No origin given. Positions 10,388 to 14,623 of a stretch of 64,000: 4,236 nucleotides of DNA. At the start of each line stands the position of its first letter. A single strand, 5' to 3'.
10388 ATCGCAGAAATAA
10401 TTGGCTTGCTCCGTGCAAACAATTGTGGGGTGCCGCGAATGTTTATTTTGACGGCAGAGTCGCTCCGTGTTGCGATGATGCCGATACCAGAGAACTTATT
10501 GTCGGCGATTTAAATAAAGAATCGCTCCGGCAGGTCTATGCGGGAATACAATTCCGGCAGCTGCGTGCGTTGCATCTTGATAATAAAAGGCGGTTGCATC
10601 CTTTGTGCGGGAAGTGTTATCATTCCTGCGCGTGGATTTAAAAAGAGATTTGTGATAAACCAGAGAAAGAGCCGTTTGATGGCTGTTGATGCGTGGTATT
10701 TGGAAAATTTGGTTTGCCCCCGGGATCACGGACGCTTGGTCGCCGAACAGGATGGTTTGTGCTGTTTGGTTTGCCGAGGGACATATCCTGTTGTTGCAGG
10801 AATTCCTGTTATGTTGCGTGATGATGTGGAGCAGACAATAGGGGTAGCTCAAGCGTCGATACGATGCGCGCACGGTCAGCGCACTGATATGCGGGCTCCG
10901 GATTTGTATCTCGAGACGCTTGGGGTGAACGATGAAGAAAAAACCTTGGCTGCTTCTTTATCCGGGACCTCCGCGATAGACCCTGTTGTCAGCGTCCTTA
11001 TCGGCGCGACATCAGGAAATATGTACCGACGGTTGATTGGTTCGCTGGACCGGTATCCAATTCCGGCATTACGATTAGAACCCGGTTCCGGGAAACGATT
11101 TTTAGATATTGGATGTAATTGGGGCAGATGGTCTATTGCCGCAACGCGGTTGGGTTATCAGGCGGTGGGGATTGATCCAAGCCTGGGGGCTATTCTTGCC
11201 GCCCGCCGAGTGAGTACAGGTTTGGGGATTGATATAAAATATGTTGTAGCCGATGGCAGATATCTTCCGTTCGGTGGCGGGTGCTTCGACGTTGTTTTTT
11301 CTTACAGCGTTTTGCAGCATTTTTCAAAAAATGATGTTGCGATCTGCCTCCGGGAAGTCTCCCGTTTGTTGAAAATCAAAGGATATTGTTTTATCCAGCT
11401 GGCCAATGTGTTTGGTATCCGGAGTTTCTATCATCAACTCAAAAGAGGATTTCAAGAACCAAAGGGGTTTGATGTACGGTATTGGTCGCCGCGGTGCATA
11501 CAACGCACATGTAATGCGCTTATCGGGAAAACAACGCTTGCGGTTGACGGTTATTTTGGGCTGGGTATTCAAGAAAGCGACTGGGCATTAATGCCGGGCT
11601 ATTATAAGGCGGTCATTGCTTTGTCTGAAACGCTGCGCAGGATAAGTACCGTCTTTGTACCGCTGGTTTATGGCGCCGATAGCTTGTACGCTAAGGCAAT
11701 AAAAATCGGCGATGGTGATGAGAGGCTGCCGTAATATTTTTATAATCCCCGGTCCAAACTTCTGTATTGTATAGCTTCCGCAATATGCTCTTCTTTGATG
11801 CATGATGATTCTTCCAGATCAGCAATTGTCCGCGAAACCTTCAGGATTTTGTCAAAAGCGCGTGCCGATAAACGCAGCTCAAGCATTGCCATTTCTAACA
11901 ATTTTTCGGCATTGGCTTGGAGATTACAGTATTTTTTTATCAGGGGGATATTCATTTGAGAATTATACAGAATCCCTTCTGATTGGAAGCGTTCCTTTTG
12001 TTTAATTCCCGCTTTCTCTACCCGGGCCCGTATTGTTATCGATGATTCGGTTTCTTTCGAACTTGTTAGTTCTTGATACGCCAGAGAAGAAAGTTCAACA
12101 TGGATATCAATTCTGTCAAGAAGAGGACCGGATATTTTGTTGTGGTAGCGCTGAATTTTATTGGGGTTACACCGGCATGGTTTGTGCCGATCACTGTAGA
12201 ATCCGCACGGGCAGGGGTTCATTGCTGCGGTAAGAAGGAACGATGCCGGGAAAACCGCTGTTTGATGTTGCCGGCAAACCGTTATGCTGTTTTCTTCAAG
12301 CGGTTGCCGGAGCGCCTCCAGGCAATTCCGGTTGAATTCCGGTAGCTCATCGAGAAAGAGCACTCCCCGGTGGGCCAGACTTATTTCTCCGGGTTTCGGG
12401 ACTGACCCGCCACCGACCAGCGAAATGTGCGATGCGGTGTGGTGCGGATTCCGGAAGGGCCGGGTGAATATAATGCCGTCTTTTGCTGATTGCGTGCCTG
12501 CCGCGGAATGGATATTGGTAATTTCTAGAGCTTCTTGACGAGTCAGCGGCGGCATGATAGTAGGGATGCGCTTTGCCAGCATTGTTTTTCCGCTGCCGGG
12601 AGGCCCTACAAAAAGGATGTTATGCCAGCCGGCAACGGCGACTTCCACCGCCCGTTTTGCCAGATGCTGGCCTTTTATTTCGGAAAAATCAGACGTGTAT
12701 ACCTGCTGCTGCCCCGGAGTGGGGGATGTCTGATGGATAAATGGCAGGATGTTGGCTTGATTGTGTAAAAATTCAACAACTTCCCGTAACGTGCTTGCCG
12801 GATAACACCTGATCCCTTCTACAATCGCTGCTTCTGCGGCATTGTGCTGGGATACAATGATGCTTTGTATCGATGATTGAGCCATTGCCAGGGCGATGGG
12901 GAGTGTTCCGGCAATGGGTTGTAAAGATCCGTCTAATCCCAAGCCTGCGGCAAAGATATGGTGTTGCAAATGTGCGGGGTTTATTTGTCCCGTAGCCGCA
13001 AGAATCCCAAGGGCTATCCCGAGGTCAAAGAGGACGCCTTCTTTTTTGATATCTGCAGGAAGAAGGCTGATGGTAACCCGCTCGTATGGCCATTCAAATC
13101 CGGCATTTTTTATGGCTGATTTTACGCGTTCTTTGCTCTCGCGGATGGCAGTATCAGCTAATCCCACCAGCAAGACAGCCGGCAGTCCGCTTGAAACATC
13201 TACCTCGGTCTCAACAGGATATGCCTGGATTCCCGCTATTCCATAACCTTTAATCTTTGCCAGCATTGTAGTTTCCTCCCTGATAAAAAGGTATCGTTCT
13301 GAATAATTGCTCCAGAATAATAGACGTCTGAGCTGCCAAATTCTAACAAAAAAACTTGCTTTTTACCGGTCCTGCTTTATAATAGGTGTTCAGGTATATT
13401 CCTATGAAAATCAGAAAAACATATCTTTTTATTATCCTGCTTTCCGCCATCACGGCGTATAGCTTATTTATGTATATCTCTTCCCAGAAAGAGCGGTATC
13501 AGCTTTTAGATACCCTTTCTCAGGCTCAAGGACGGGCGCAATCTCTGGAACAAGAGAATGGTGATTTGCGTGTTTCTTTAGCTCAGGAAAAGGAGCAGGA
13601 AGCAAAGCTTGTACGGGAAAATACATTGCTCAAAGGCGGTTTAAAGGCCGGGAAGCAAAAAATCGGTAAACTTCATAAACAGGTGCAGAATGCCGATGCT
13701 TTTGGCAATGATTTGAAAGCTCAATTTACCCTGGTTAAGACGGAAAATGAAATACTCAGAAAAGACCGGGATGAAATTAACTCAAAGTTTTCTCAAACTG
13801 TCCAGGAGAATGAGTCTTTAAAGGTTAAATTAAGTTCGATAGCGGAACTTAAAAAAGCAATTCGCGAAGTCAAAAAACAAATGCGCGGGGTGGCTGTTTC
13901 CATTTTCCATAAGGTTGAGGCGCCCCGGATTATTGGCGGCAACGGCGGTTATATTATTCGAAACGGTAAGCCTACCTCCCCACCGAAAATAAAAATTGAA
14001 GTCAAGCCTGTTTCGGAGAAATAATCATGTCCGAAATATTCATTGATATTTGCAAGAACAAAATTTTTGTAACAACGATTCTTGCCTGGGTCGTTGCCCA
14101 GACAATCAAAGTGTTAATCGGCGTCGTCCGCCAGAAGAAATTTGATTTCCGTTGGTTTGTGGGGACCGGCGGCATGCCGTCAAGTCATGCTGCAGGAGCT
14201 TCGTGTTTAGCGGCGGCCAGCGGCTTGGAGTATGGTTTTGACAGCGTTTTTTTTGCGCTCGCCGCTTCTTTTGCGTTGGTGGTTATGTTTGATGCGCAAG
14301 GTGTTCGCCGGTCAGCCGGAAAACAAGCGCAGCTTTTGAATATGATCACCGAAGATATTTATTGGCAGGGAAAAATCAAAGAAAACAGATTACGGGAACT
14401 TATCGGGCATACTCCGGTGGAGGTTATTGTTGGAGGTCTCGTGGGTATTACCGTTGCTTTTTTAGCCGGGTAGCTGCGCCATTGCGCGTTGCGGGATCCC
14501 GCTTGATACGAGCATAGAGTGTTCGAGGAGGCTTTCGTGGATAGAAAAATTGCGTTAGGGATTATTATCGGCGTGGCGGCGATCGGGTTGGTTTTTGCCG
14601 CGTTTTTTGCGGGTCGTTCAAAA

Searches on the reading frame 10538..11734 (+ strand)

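Call 24: search_protein_families(library=pfam, proteins=[window:10538-11734:+])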
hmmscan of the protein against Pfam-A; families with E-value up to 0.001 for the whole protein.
window:10538-11734:+ (398 aa): 7 families
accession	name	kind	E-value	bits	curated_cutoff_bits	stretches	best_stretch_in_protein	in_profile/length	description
PF08241.18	Methyltransf_11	-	2.8e-19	70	21.2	1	189-286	1-95/95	Methyltransferase domain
PF13649.12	Methyltransf_25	-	6.9e-18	65.6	27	1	189-282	2-97/97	Methyltransferase domain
PF13847.12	Methyltransf_31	-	3.6e-11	43.4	27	1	184-290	3-113/145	Methyltransferase domain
PF13489.12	Methyltransf_23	-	8.6e-11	42.3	27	1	179-300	17-124/164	Methyltransferase domain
PF08242.18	Methyltransf_12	-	3.2e-10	41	30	1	189-283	1-97/98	Methyltransferase domain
PF02353.26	CMAS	-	1.7e-05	24.7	27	1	178-287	58-165/273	Mycolic acid cyclopropane synthetase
PF01209.24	Ubie_methyltran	-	0.00081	19.2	20.1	0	184-284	47-149/233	ubiE/COQ5 methyltransferase family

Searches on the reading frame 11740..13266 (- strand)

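Call 24: search_protein_families(library=pfam, proteins=[window:11740-13266:-])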
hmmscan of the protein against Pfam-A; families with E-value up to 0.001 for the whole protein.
window:11740-13266:- (508 aa): 8 families
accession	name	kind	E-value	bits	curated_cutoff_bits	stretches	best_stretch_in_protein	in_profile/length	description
PF01078.27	Mg_chelatase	-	9.8e-94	313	20.3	1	193-399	1-206/207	Magnesium chelatase, subunit ChlI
PF13541.12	ChlI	-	1.1e-40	138.8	27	1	21-142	2-121/121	Subunit ChlI of Mg-chelatase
PF13335.12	Mg_chelatase_C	-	1.6e-30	106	26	1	407-502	2-94/94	Magnesium chelatase, subunit ChlI C-terminal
PF07728.20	AAA_5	-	2.4e-09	37.8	22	1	216-353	1-125/139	AAA domain (dynein-related subfamily)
PF00493.29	MCM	-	1e-06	28.5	23.3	1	291-361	113-182/224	MCM P-loop domain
PF00158.32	Sigma54_activat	-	3e-05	24.2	20.2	1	207-332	15-126/168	Sigma-54 interaction domain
PF00004.35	AAA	-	0.00037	21.4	21.2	0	217-238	1-22/131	ATPase family associated with various cellular activities (AAA)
PF05496.18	RuvB_N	-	0.00077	19.7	27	0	215-236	34-55/159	Holliday junction DNA helicase RuvB P-loop domain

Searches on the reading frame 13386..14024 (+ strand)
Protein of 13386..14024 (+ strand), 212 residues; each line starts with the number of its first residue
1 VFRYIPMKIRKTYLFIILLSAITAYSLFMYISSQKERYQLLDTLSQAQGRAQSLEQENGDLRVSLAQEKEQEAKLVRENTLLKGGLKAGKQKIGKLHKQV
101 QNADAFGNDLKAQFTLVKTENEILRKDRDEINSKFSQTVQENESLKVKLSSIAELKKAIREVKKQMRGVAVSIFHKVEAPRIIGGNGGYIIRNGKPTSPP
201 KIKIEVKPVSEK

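Call 25: search_protein_families(library=pfam, proteins=[window:13386-14024:+])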
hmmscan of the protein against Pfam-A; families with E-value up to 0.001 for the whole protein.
window:13386-14024:+ (212 aa): 1 family
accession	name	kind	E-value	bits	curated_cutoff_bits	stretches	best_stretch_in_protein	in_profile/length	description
PF21924.1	XRCC4_CC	-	3.7e-05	24.2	27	0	118-149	29-60/78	XRCC4 coiled-coil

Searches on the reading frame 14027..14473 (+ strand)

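Call 25: search_protein_families(library=pfam, proteins=[window:14027-14473:+])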
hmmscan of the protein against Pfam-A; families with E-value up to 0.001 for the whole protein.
window:14027-14473:+ (148 aa): 1 family
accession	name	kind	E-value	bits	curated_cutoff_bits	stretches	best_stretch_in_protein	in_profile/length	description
PF02681.20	DUF212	-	3.6e-47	160.1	26.5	1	10-143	2-126/126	Divergent PAP2 family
